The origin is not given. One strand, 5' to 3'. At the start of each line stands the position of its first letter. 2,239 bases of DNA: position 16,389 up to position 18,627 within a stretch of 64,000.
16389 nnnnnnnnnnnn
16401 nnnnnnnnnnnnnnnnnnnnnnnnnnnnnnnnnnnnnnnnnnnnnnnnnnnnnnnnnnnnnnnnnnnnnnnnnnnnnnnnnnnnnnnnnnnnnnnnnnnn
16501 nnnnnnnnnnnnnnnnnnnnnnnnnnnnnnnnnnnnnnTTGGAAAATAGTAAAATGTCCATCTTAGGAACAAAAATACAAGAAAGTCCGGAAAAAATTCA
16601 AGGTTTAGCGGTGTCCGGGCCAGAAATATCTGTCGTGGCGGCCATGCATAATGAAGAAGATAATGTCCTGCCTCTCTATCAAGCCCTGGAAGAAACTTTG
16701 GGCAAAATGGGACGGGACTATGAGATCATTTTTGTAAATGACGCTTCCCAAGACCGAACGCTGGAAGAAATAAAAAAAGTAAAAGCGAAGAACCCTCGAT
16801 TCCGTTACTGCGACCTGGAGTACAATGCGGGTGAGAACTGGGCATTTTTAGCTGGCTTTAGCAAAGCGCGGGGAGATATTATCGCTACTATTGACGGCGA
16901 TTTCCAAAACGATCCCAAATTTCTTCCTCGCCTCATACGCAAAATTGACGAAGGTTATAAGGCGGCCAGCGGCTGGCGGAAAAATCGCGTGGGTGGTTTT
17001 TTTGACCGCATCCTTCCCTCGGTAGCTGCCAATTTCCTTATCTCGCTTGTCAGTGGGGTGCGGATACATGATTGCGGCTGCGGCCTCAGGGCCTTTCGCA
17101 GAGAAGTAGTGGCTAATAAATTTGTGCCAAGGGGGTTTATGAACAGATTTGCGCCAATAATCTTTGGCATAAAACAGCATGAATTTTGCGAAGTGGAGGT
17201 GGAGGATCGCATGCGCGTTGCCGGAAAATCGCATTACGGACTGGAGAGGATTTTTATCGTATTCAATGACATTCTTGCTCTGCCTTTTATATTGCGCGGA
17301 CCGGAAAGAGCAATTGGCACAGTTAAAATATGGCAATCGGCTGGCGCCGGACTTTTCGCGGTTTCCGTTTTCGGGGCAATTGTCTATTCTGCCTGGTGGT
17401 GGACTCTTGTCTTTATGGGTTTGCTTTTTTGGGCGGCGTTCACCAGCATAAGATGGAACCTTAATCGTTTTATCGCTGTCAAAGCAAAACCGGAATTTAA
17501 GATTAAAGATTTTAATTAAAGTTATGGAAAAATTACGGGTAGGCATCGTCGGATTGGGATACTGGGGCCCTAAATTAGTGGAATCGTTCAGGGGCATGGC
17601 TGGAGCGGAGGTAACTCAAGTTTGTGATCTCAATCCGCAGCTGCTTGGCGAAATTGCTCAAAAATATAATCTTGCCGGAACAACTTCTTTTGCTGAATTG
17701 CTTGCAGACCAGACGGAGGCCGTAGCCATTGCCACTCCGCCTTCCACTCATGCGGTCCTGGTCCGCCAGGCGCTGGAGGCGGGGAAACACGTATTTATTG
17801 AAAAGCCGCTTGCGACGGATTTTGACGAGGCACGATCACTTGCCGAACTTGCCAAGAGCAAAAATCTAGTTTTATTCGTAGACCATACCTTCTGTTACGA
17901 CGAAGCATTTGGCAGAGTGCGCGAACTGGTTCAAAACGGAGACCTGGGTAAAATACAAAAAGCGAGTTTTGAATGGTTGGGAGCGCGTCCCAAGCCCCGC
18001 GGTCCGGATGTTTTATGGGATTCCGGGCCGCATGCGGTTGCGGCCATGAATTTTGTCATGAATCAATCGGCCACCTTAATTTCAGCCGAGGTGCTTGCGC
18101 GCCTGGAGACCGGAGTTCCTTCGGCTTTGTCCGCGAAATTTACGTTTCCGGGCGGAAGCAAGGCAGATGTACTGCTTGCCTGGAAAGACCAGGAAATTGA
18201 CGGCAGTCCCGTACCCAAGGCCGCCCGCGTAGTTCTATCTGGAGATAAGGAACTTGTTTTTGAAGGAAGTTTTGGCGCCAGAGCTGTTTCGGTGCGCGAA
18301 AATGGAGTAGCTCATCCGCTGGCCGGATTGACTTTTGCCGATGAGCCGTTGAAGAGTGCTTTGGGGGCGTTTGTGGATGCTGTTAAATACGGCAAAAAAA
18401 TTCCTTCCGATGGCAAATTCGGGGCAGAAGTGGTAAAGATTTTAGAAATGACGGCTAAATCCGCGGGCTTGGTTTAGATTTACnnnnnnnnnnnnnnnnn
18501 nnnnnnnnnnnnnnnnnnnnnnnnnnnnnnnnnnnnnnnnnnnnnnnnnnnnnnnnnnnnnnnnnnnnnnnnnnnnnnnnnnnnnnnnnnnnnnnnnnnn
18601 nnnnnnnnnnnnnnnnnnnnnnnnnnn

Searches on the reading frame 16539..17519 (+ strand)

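Call 57: search_protein_families(library=pfam, proteins=[window:16539-17519:+], max_evalue=0.00001)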
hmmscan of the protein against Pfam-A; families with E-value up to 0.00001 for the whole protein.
window:16539-17519:+ (326 aa): 1 family
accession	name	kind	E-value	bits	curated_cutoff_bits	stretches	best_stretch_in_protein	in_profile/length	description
PF00535.33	Glycos_transf_2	-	9.2e-30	104.2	23.3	1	31-191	1-164/168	Glycosyl transferase family 2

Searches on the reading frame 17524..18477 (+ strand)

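Call 57: search_protein_families(library=pfam, proteins=[window:17524-18477:+], max_evalue=0.00001)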
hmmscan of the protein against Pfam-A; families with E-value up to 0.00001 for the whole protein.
window:17524-18477:+ (317 aa): 2 families
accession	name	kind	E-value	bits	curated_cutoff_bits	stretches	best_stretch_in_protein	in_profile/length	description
PF01408.29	GFO_IDH_MocA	-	4.6e-27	95.5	24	1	4-121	1-120/120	Oxidoreductase family, NAD-binding Rossmann fold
PF22725.1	GFO_IDH_MocA_C3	-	7.1e-08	32.9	27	1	131-222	3-106/124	GFO/IDH/MocA C-terminal domain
